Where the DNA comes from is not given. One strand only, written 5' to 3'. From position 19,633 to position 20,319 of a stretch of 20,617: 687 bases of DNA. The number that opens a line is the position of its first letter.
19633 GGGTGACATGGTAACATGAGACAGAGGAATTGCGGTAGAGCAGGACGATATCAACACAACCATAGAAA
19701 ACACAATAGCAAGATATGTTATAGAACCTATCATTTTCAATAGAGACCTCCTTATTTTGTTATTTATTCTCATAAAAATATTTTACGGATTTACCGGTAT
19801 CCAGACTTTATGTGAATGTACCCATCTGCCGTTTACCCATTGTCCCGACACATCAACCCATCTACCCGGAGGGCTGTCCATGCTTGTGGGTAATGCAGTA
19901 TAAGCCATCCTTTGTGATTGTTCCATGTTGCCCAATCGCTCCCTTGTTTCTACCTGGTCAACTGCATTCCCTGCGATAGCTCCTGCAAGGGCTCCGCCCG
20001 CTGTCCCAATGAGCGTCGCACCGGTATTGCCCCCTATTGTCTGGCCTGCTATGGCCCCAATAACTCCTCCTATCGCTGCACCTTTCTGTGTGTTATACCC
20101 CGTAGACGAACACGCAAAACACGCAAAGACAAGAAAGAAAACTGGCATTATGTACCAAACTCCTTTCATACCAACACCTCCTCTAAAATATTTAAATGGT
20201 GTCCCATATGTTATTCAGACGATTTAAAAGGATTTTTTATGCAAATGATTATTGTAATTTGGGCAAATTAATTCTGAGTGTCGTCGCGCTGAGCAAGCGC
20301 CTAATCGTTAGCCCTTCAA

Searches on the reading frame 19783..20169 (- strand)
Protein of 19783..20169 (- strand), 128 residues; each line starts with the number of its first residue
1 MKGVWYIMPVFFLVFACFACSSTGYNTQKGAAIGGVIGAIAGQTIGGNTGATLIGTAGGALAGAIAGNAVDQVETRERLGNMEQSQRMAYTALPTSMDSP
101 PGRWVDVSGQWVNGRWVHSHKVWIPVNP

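Call 4: search_protein_families(library=pfam, proteins=[window:19783-20169:-], max_evalue=0.01)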
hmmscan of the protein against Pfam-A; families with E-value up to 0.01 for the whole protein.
window:19783-20169:- (128 aa): 4 families
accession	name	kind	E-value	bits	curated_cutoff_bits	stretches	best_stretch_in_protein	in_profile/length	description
PF05433.20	Rick_17kDa_Anti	-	5e-07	29.9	24.2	1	30-70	2-42/43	Glycine zipper 2TM domain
PF13488.11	Gly-zipper_Omp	-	1.5e-05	25.3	25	1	30-73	2-45/46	Glycine zipper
PF13441.11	Gly-zipper_YMGG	-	0.00014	21.9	28.9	1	26-68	2-44/45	YMGG-like Gly-zipper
PF17508.7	MccV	-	0.0077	17.2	27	0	24-75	14-65/104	Microcin V bacteriocin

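Call 15: find_encoding_contigs(protein=window:19783-20169:-, flank=10000, max_places=3)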
Protein window:19783-20169:- (128 aa): 3 contigs read that carry it; 3 places shown.
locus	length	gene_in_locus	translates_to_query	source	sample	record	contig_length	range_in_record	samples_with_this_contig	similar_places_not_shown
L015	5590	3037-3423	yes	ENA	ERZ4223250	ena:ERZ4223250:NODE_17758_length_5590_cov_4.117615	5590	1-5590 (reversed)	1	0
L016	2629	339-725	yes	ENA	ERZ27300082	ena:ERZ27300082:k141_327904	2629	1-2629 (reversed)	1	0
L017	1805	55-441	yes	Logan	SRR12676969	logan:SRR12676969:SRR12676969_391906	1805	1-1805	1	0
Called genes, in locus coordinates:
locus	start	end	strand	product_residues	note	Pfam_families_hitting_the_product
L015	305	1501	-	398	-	PF14659:Phage_int_SAM_3, PF00589:Phage_integrase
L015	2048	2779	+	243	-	PF01381:HTH_3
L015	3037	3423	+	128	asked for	PF13441:Gly-zipper_YMGG, PF13488:Gly-zipper_Omp (faint), PF05433:Rick_17kDa_Anti (weak)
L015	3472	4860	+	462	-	PF01464:SLT, PF01476:LysM, PF23473:LysM3_LYK4_5 (faint), PF01476:LysM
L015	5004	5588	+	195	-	?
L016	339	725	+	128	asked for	PF13441:Gly-zipper_YMGG, PF13488:Gly-zipper_Omp (faint), PF05433:Rick_17kDa_Anti (weak)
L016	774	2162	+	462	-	PF01464:SLT, PF01476:LysM, PF23473:LysM3_LYK4_5 (faint), PF01476:LysM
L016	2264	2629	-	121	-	?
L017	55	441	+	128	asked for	PF13441:Gly-zipper_YMGG, PF13488:Gly-zipper_Omp (faint), PF05433:Rick_17kDa_Anti (weak)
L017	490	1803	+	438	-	?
